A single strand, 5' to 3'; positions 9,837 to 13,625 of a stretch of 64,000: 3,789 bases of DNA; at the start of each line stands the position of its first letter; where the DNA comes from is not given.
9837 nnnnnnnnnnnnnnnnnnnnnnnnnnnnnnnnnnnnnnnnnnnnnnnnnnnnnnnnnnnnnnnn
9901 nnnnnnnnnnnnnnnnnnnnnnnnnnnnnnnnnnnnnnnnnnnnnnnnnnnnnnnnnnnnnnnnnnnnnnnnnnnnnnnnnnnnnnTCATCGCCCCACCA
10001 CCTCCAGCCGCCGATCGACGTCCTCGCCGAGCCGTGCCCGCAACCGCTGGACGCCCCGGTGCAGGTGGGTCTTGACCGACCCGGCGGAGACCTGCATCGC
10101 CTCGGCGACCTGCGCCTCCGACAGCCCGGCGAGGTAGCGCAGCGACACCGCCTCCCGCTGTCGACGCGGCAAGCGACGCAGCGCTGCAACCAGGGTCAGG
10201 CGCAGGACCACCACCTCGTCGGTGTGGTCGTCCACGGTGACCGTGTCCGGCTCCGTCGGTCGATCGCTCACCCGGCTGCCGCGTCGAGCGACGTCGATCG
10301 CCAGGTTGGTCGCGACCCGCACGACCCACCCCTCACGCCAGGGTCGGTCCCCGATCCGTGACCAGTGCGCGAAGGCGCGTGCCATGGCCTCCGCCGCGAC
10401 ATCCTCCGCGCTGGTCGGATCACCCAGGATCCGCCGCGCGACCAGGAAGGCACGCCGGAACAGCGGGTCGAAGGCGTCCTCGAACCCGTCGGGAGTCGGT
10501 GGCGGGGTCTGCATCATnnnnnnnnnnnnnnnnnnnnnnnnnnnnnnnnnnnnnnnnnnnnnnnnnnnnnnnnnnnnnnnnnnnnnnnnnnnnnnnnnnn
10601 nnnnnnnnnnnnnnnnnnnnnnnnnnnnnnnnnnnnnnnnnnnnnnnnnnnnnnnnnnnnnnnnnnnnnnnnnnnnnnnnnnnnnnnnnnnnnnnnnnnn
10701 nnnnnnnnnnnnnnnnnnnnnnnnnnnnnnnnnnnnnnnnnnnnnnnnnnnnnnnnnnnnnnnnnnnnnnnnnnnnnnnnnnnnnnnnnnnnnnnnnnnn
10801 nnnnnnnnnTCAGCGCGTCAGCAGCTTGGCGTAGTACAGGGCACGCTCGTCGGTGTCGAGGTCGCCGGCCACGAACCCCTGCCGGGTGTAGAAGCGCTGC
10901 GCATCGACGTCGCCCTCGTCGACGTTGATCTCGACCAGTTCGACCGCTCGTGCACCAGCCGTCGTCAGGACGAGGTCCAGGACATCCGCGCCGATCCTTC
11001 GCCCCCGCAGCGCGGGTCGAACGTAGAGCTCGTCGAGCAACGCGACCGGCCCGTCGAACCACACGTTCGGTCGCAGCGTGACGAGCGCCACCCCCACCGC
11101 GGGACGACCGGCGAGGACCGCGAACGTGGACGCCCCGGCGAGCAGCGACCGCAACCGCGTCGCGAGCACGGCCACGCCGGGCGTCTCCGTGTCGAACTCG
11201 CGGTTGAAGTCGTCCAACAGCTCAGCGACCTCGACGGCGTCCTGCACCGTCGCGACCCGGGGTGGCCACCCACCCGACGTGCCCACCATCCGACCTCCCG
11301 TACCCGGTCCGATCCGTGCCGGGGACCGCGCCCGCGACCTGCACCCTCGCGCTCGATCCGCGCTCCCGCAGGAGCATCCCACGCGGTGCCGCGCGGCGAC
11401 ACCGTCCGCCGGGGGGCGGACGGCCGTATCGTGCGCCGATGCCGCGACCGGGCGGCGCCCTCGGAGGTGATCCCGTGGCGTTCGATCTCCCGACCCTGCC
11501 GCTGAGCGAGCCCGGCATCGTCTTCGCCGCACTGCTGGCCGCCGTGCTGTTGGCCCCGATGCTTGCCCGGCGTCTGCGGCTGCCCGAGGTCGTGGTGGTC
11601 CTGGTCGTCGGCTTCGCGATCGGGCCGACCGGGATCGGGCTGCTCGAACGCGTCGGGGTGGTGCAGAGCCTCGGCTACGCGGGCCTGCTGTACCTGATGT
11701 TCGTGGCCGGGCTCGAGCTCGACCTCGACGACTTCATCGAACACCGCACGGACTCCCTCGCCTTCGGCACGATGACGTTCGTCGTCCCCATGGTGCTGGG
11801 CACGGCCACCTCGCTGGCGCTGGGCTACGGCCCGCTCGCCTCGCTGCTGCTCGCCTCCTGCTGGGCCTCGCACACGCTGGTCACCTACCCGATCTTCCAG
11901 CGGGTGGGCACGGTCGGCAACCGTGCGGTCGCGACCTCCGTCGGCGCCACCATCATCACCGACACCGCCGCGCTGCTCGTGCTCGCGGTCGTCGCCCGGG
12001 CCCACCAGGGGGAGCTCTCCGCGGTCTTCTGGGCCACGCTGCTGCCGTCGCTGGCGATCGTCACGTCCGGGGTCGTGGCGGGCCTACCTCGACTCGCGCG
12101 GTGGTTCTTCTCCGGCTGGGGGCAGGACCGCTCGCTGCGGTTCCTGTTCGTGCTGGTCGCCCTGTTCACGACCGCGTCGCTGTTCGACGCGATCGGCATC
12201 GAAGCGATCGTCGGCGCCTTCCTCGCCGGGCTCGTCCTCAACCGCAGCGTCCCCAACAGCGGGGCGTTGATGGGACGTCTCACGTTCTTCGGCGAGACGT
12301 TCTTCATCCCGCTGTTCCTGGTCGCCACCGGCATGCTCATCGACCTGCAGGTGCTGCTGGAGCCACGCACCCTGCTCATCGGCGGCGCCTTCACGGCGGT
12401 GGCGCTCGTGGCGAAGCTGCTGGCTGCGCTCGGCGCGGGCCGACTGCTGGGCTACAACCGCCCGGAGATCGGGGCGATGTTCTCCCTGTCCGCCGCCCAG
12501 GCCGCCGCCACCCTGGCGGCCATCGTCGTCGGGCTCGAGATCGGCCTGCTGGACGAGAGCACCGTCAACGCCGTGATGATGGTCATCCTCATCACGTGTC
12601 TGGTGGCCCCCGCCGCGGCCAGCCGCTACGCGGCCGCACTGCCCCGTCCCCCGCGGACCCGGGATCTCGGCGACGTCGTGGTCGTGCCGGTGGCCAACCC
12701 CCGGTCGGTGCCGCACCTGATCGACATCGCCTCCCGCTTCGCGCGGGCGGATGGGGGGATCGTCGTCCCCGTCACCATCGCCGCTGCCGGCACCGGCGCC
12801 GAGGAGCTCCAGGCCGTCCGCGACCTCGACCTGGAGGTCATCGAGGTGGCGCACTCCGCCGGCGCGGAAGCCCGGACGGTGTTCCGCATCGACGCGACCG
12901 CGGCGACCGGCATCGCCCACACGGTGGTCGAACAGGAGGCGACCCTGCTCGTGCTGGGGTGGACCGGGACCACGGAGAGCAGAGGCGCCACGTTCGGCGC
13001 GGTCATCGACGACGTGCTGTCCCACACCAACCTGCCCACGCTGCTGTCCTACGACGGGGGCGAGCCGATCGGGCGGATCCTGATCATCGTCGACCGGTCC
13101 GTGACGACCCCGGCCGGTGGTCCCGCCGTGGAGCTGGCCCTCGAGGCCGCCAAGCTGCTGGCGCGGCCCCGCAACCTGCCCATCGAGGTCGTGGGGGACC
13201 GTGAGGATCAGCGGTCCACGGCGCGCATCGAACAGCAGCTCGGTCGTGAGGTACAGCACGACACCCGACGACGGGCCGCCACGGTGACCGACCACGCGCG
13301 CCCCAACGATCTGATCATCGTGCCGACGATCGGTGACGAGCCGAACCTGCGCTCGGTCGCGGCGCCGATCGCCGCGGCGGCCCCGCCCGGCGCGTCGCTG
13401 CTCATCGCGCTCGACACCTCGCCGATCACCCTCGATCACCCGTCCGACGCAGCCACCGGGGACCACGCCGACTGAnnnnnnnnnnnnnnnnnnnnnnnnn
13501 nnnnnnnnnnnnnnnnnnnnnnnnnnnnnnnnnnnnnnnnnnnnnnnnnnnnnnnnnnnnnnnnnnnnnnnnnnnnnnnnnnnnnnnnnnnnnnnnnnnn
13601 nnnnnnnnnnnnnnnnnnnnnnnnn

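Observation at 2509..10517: Translationally coupled four-gene operon: ECF sigma factor, a Ser-Pro-linker membrane protein and two giant membrane-anchored paralogs with no recognisable domain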

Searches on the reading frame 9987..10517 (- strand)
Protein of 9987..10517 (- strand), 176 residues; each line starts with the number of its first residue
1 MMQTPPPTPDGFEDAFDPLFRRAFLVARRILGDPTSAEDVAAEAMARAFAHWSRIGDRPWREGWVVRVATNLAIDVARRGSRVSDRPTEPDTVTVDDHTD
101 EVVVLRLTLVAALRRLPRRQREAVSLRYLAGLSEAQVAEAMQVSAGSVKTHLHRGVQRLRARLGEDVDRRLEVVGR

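Call 6: search_protein_families(library=pfam, proteins=[window:9987-10517:-], max_evalue=1)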
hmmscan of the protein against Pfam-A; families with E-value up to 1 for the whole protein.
window:9987-10517:- (176 aa): 10 families
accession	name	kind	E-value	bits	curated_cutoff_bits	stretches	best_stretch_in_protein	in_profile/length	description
PF08281.18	Sigma70_r4_2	-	1.5e-16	60.2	25.7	1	108-159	3-54/54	Sigma-70, region 4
PF04545.22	Sigma70_r4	-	4.1e-12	45.9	24.1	1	112-161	1-50/50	Sigma-70, region 4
PF04542.20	Sigma70_r2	-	1.1e-09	38.4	24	1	24-82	10-70/71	Sigma-70 region 2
PF07638.17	Sigma70_ECF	-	5.6e-07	30.1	21.1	1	40-153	78-173/185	ECF sigma factor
PF00196.25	GerE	-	0.00014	21.9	23.5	1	121-161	6-47/57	Bacterial regulatory proteins, luxR family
PF13384.12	HTH_23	-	0.023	15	24.6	1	118-154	4-40/50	Homeodomain-like domain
PF13936.12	HTH_38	-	0.052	13.7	27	1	120-155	9-44/44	Helix-turn-helix domain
PF06530.18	Phage_antitermQ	-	0.085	13.2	26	1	108-154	55-101/118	Phage antitermination protein Q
PF24881.1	DUF7739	-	0.31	12.1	27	1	25-75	37-84/98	Domain of unknown function (DUF7739)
PF04297.20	UPF0122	-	0.31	11.7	22.7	1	116-157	18-59/101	Putative helix-turn-helix protein, YlxM / p13 like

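Call 7: search_protein_families(library=ncbifam, proteins=[window:9987-10517:-], max_evalue=1)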
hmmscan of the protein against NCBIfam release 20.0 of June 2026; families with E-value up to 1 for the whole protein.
window:9987-10517:- (176 aa): 106 families (the best 25 are shown)
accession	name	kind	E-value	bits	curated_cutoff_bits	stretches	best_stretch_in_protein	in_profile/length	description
TIGR02983.1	SigE-fam_strep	subfamily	2.1e-36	125.3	141.55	1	23-165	19-160/162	SigE family RNA polymerase sigma factor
NF004113.0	PRK05602.1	equivalog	3.7e-24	85.5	208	1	21-168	56-206/211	RNA polymerase sigma factor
NF009176.0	PRK12524.1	equivalog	2e-20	73.4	264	1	20-164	36-185/196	RNA polymerase sigma factor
NF009190.0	PRK12538.1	equivalog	9e-20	71.3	303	1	21-166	74-222/233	RNA polymerase sigma factor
TIGR02937.1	sigma70-ECF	superfamily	1.7e-19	70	42.9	1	20-163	11-165/165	sigma-70 family RNA polymerase sigma factor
NF006550.0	PRK09047.1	equivalog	2.1e-19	69.7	173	1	107-165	131-189/194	RNA polymerase sigma factor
NF007223.0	PRK09641.1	equivalog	1e-18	67.8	209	1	21-164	29-185/187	RNA polymerase sigma factor SigW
NF007227.0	PRK09645.1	subfamily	1.5e-18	67.3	202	1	26-165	29-172/177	sigma-70 family RNA polymerase sigma factor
TIGR02948.1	SigW_bacill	equivalog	3.1e-18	66.5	243.1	1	22-164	30-185/187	RNA polymerase sigma factor SigW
NF058625.1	sigma_PG0214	equivalog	4.2e-17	62.4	130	1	11-164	5-162/170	GFO_1088 family ECF-type sigma factor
TIGR02985.1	Sig70_bacteroi1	subfamily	5.3e-17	62.5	126.4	1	12-163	3-162/162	RNA polymerase sigma-70 factor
NF007228.0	PRK09646.1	subfamily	7.2e-17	61.7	226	1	10-165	30-192/194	ECF RNA polymerase sigma factor SigK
TIGR02954.1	Sig70_famx3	hypoth_equivalog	1.2e-16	61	188.5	1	19-165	29-169/170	RNA polymerase sigma-70 factor, TIGR02954 family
NF006089.0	PRK08241.1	subfamily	6.5e-16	58.3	240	2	104-162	145-203/343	RNA polymerase subunit sigma-70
NF007229.0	PRK09647.1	equivalog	1.2e-15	57.5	265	1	22-168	56-207/220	RNA polymerase sigma factor SigE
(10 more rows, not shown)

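Call 70: search_solved_structures(query=window:9987-10517:-, max_evalue=0.00001)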
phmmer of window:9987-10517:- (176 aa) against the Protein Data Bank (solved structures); distinct sequences matched with E-value up to 0.00001: 12.
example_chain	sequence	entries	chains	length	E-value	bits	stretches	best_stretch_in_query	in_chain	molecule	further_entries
5wuq_A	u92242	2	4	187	3.6e-15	59.6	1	8-163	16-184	ECF RNA polymerase sigma factor SigW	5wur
9m9d_F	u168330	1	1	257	1.1e-14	58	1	21-164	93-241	ECF RNA polymerase sigma factor SigE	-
9m9e_F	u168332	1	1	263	1.2e-14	57.9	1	21-164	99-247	ECF RNA polymerase sigma factor SigE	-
9m98_F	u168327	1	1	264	1.2e-14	57.9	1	21-164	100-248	ECF RNA polymerase sigma factor SigE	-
6dv9_F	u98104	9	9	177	2.1e-14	57.1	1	26-165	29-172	ECF RNA polymerase sigma factor SigL | RNA polymerase sigma factor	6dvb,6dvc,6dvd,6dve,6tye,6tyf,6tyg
6jcy_F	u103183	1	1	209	5.3e-14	55.8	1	12-165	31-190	ECF RNA polymerase sigma factor SigH,ECF RNA polymerase sigma factor SigE,ECF RNA polymera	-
7qh5_A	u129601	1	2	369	2e-11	47.4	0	104-165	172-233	RNA polymerase sigma factor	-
5zx2_F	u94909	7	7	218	1.5e-10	44.5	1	12-165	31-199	ECF RNA polymerase sigma factor SigH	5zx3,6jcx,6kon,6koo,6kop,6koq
6dxo_A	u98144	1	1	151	1.9e-09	41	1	106-166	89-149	RNA polymerase ECF-subfamily sigma factor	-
8z6g_B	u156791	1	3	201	3.4e-07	33.6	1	27-163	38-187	RNA polymerase sigma factor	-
6in7_B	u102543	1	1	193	5.2e-07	33.1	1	27-158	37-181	RNA polymerase sigma-H factor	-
6jhe_A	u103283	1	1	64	2.4e-06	30.9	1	108-163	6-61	ECF RNA polymerase sigma factor SigW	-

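Call 107: list_cluster_members(proteins=[window:9987-10517:-, window:8776-9990:-, P0001, L011:10001-12667:+, L011:9017-9988:+])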
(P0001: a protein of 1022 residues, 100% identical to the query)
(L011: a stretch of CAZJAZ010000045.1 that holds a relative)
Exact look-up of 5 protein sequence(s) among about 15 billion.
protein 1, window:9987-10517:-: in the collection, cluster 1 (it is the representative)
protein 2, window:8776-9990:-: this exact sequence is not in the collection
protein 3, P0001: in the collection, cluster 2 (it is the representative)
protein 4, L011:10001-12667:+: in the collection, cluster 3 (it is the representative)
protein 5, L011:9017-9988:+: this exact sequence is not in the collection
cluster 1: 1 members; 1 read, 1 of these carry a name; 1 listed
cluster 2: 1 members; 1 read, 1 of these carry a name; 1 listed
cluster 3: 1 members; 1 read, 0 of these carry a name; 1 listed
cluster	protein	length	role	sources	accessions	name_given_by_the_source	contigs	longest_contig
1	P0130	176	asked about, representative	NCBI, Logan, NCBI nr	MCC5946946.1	MAG: sigma-70 family RNA polymerase sigma factor [Nitriliruptoraceae bacterium] | sigma-70 family RNA polymerase sigma factor [Nitriliruptoraceae bacterium]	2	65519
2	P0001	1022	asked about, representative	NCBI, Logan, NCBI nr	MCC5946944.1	MAG: hypothetical protein JJT89_00695 [Nitriliruptoraceae bacterium] | hypothetical protein [Nitriliruptoraceae bacterium]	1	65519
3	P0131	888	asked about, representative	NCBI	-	-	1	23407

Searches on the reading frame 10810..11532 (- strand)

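Call 23: search_protein_families(library=pfam, proteins=[window:10810-11532:-], max_evalue=0.001)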
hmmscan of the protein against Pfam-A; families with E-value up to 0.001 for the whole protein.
window:10810-11532:- (240 aa): 3 families
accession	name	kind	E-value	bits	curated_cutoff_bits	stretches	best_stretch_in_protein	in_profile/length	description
PF00583.31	Acetyltransf_1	-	1.2e-10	42.1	20.7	1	135-220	34-116/116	Acetyltransferase (GNAT) family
PF13508.13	Acetyltransf_7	-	4.2e-07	30.7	27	1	146-221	15-83/84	Acetyltransferase (GNAT) domain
PF13673.13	Acetyltransf_10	-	1.1e-05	25.8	23.6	1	141-224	38-111/128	Acetyltransferase (GNAT) domain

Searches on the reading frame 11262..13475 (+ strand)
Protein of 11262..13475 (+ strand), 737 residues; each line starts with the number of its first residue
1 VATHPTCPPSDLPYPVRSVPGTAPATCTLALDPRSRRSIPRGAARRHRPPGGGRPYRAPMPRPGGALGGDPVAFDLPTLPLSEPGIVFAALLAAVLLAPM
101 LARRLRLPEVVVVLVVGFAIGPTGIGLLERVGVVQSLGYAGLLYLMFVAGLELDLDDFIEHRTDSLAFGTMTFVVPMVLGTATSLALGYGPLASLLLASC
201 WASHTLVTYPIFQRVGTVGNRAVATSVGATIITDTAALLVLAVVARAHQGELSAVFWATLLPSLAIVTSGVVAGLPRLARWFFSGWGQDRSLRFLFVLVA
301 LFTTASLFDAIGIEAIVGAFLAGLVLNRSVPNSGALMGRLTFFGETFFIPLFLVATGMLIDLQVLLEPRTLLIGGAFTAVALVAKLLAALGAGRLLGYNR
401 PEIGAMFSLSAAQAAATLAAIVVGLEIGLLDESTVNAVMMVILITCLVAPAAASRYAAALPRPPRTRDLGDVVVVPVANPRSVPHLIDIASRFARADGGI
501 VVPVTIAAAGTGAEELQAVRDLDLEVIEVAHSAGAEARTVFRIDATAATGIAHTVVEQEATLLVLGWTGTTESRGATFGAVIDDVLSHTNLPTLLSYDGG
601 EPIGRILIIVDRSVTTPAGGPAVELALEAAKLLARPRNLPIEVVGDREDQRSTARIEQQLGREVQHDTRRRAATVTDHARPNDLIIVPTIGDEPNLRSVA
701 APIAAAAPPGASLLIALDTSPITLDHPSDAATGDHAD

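Call 23: search_protein_families(library=pfam, proteins=[window:11262-13475:+], max_evalue=0.001)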
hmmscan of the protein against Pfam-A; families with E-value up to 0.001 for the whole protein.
window:11262-13475:+ (737 aa): 2 families
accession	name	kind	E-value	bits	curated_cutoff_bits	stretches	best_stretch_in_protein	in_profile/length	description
PF00999.27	Na_H_Exchanger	-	1.8e-51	175.6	26.2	1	93-452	2-368/375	Sodium/hydrogen exchanger, transmembrane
PF00582.32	Usp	-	1.7e-07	32.3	24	1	473-595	5-139/141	Universal stress protein family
